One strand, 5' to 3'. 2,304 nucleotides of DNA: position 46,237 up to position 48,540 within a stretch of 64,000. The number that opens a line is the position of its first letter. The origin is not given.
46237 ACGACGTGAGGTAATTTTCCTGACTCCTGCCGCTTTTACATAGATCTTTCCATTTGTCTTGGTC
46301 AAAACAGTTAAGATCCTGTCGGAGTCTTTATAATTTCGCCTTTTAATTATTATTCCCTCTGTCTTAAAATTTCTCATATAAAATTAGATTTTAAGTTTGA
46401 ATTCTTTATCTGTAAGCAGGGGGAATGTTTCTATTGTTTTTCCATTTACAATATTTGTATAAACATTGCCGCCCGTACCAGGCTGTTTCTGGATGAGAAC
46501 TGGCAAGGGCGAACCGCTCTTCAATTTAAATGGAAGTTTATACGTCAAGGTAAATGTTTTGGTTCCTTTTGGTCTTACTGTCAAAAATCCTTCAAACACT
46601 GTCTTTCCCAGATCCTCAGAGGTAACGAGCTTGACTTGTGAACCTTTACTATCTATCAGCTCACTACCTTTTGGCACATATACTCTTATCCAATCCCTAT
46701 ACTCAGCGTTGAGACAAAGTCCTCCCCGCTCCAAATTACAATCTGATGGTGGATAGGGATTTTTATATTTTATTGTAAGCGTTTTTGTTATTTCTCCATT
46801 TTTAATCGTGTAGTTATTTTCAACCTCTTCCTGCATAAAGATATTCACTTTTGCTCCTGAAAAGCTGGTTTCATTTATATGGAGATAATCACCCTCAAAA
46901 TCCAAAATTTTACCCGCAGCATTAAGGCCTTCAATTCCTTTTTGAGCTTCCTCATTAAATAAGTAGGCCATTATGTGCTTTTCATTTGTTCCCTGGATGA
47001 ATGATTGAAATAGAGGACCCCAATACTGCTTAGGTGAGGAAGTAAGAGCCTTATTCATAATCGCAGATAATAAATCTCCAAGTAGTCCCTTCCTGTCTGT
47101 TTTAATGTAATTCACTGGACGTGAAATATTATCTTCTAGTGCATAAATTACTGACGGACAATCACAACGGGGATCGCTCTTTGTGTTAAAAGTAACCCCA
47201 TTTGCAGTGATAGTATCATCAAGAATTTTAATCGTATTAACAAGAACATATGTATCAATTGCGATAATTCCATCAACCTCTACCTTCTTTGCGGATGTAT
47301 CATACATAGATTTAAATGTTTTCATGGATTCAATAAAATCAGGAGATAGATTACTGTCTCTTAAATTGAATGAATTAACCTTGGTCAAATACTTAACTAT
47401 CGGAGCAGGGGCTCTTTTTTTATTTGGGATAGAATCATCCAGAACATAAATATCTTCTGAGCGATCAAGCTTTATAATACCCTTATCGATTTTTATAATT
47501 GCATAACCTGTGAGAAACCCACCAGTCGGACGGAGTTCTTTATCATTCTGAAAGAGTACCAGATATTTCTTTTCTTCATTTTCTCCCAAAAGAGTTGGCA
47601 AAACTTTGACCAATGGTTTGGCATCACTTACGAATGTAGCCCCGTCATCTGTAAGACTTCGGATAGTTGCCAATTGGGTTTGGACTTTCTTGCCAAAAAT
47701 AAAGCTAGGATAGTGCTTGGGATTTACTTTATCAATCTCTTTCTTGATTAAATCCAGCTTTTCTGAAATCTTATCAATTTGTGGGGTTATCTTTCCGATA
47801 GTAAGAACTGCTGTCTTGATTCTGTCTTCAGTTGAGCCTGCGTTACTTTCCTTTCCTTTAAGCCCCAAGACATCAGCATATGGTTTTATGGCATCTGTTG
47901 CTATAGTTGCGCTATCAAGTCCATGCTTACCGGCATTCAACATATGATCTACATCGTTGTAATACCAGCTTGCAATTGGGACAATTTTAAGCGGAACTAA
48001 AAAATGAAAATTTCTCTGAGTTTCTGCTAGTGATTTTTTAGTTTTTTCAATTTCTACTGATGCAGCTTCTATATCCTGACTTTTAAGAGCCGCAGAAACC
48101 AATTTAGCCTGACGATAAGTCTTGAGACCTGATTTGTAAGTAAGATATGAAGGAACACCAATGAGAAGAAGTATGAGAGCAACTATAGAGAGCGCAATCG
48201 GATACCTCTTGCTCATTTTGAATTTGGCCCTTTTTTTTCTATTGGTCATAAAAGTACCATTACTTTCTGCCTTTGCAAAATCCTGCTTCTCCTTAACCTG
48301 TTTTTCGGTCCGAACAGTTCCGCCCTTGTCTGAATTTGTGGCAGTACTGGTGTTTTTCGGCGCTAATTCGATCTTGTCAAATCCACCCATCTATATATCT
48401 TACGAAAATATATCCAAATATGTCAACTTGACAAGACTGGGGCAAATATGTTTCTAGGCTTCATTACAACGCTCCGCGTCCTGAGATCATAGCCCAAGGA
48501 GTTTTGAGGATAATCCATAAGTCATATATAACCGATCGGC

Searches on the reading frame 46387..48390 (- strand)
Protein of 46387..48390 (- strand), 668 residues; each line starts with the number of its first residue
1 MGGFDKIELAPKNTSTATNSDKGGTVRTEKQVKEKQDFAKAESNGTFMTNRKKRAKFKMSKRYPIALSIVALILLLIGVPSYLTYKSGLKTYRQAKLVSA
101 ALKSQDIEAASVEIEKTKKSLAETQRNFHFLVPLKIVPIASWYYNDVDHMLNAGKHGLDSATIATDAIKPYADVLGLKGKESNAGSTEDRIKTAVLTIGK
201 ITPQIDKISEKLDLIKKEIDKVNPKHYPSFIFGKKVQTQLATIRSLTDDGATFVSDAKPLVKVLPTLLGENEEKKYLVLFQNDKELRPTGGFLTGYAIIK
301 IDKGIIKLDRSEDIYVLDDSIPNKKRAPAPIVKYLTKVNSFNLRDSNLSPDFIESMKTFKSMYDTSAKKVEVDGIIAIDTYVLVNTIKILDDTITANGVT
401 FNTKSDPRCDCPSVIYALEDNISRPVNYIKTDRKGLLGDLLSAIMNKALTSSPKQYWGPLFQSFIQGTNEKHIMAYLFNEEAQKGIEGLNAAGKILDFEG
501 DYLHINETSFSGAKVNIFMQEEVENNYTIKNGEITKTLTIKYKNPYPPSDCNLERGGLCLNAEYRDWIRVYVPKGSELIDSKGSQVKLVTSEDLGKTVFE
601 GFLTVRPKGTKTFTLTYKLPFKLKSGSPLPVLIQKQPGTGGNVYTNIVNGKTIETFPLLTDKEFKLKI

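Call 27: search_protein_families(library=pfam, proteins=[window:46387-48390:-], max_evalue=1)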
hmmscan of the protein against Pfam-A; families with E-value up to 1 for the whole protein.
window:46387-48390:- (668 aa): 3 families
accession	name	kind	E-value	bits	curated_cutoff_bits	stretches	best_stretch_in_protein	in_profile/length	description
PF13196.11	DUF4012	-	5.6e-21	76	28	1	272-393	2-122/144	Protein of unknown function (DUF4012)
PF14991.11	MLANA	-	0.12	13.1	27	1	47-133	11-97/117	Protein melan-A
PF01490.24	Aa_trans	-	0.2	10.7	25.6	1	48-91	216-260/410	Transmembrane amino acid transporter protein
